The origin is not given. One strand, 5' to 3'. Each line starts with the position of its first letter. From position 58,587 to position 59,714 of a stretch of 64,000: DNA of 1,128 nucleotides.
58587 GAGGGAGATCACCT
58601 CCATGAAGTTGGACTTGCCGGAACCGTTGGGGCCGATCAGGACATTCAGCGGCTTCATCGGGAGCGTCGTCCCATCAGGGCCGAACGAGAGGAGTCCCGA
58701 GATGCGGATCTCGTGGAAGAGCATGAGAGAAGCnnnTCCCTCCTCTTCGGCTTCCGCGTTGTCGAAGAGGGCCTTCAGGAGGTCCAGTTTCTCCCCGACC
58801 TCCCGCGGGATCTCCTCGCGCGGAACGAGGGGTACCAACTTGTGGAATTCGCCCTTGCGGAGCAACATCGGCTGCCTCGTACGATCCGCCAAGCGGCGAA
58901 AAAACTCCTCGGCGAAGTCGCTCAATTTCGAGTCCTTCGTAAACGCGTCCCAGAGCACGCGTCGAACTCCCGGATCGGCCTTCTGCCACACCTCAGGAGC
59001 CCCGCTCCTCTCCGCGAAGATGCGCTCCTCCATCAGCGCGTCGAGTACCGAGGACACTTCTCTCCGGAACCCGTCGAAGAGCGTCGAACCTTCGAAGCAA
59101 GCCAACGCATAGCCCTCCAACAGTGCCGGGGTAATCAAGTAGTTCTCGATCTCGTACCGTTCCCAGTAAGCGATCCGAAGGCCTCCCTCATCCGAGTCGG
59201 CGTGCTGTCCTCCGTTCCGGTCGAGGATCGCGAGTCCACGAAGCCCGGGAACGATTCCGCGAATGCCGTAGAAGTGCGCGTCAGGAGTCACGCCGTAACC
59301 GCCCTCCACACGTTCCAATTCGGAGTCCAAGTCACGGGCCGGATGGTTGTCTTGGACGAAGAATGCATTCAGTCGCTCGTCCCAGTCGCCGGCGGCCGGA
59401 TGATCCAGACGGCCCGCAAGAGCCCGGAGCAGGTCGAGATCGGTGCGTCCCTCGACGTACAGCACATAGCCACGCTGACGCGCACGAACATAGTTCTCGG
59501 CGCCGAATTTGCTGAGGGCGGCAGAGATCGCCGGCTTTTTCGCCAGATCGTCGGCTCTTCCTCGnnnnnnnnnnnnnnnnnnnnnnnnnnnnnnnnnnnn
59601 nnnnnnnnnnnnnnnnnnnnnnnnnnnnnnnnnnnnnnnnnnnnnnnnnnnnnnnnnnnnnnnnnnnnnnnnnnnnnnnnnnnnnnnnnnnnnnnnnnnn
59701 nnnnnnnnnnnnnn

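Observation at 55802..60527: Four-gene candidate defence operon: OLD-like ATPase-TOPRIM, ABC ATPase, HTH-ImmA peptidase, DUF4411 PIN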

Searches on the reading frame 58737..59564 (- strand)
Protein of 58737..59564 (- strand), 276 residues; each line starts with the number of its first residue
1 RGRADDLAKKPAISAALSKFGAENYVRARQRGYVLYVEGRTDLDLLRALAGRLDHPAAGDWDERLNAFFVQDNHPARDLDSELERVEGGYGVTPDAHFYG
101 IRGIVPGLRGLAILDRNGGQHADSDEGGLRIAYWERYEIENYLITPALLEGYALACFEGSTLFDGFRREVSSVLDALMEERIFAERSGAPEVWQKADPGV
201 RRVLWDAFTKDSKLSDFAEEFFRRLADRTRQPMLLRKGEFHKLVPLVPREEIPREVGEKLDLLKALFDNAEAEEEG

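Call 9: search_protein_families(library=pfam, proteins=[window:58737-59564:-], max_evalue=10)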
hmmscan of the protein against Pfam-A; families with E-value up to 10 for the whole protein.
seq(276 aa): 1 family
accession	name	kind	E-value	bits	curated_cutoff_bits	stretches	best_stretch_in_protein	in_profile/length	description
PF13062.12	DUF3924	-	0.3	11.5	21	1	251-267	7-23/62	Protein of unknown function (DUF3924)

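Call 59: predict_structure(alignment_id=A3)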
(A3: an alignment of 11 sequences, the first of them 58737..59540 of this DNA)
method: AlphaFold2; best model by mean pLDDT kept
length: 268 residues; sequences in the alignment: 11
mean_pLDDT: 82.4   pTM: 0.83
mean pLDDT of the five models: 82.4, 82.0, 81.1, 80.9, 73.2
residues with pLDDT >= 90: 117; 70-90: 102; 50-70: 29; < 50: 20
segments of 3 or more residues with pLDDT < 50: 64-80, 266-268
pLDDT, mean of each block of 10 residues (from residue 1): 67 75 88 90 95 78 49 42 72 84 88 87 93 93 86 69 93 88 89 90 91 93 83 93 94 94 58
secondary structure, 60 per line:
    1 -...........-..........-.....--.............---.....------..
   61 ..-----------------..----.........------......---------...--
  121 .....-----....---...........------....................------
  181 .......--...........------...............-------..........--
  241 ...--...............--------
elements in order: H2-12 H14-23 E25-29 H32-44 H48-52 E59-62 H86-94 E101-106 E116-118 E121-125 H131-134 H138-148 H155-174 H181-187 H190-200 H207-221 H229-238 H246-260

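Call 63: fold_search(model_id=the predicted structure, library=pdb)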
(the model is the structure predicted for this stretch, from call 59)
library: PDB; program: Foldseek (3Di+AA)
matches with E <= 10: 261; with E <= 0.001: 0
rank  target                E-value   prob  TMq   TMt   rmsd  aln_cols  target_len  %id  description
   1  8ux9_A                2.1e-03  0.99  0.36  0.32  12.8       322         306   12  Asymmetric unit of the PARIS Immune Complex at 3.2 Angstrom Resolution (released 2024-09-18)
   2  6nk8_A                2.1e-02  0.93  0.31  0.39  10.5       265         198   12  C-terminal region of the Burkholderia pseudomallei OLD protein (released 2019-08-07)
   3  6njx                  3.0e-02  0.93  0.33  0.40  10.1       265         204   12  C-terminal region of the Xanthomonas campestris pv. campestris OLD protein phased with mercury (released 2019-08-07)
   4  6njv                  3.1e-02  0.96  0.34  0.42   9.2       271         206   12  C-terminal region of the Xanthomonas campestris pv. campestris OLD protein phased with iodine (released 2019-08-07)
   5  6njw                  5.2e-02  0.91  0.35  0.42   9.9       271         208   12  C-terminal region of the Xanthomonas campestris pv. campestris OLD protein phased with platinum (released 2019-08-07)
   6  6nk8_B                8.7e-02  0.54  0.27  0.32  10.8       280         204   12  C-terminal region of the Burkholderia pseudomallei OLD protein (released 2019-08-07)
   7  4upb_A                2.8e-01  0.10  0.16  0.08  19.8       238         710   13  Electron cryo-microscopy of the complex formed between the hexameric ATPase RavA and the decameric inducible decarboxy (released 2014-08-20)
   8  1i36_A                3.0e-01  0.08  0.15  0.15  17.7       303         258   12  Structure of Conserved Protein MTH1747 of Unknown Function Reveals Structural Similarity with 3-Hydroxyacid Dehydrogen (released 2002-05-15)
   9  8ted_A                3.2e-01  0.13  0.18  0.11  16.9       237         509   10  PorX primitive orthorhombic crystal form (released 2024-04-17)
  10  6e90_B                3.2e-01  0.09  0.17  0.15  17.8       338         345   11  Ternary complex of human glycerol 3-phosphate dehydrogenase (released 2019-01-30)
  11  3dbh_C                3.2e-01  0.08  0.16  0.11  20.4       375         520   10  Structural Dissection of a Gating Mechanism Preventing Misactivation of Ubiquitin by NEDD8's E1 (APPBP1-UBA3Arg190Ala- (released 2008-08-12)
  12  8tef_C                4.1e-01  0.11  0.18  0.11  18.0       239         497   10  PorX primitive monoclinic crystal form (released 2024-04-17)
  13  8tfm_A                4.3e-01  0.12  0.18  0.11  17.2       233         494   11  PorX with Zn (primitive orthorhombic crystal form) (released 2024-04-17)
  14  7pvk_A                4.3e-01  0.10  0.16  0.10  19.2       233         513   14  X-ray structure of dimeric PorX (T272A mutant), in complex with pGpG. (released 2022-12-14)
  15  8ted_B                4.5e-01  0.12  0.18  0.11  17.2       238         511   10  PorX primitive orthorhombic crystal form (released 2024-04-17)
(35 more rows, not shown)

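Call 65: search_protein_families(library=padloc, proteins=[window:58737-59540:-], max_evalue=10)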
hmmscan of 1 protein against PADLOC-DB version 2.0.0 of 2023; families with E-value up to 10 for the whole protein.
window:58737-59540:- (268 aa): 1 family
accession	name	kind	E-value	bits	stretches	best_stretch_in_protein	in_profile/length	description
PDLC02981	AriAB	-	0.013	12.2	1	122-142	508-528/694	-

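Call 66: search_protein_families(library=pfam, alignment_id=A3, max_evalue=1)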
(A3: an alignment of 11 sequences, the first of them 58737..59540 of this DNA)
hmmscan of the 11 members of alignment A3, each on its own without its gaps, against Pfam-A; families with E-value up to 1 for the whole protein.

A. member 1, window:58737-59540:- (268 aa): 1 family
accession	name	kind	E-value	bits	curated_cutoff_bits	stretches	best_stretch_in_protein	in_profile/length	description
PF13062.12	DUF3924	-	0.29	11.6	21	1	243-259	7-23/62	Protein of unknown function (DUF3924)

B. families by the number of members that match (of 11 scanned): 9 families
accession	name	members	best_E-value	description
PF14491.11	DUF4435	1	0.0023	Protein of unknown function (DUF4435)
PF20469.4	OLD-like_TOPRIM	1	0.003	Overcoming lysogenization defect protein-like, TOPRIM domain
PF19307.5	SrpI-like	1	0.016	Type 2A encapsulin shell protein SrpI-like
PF17819.6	Tex55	1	0.028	Testis-specific expressed protein 55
PF02602.20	HEM4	1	0.093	Uroporphyrinogen-III synthase HemD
PF02742.21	Fe_dep_repr_C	1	0.1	Iron dependent repressor, metal binding and dimerisation domain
PF03867.19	FTZ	1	0.25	Fushi tarazu (FTZ), N-terminal region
PF08301.18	HCV_NS5a_1b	1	0.28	Hepatitis C virus non-structural 5a domain 1b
PF13062.12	DUF3924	1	0.29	Protein of unknown function (DUF3924)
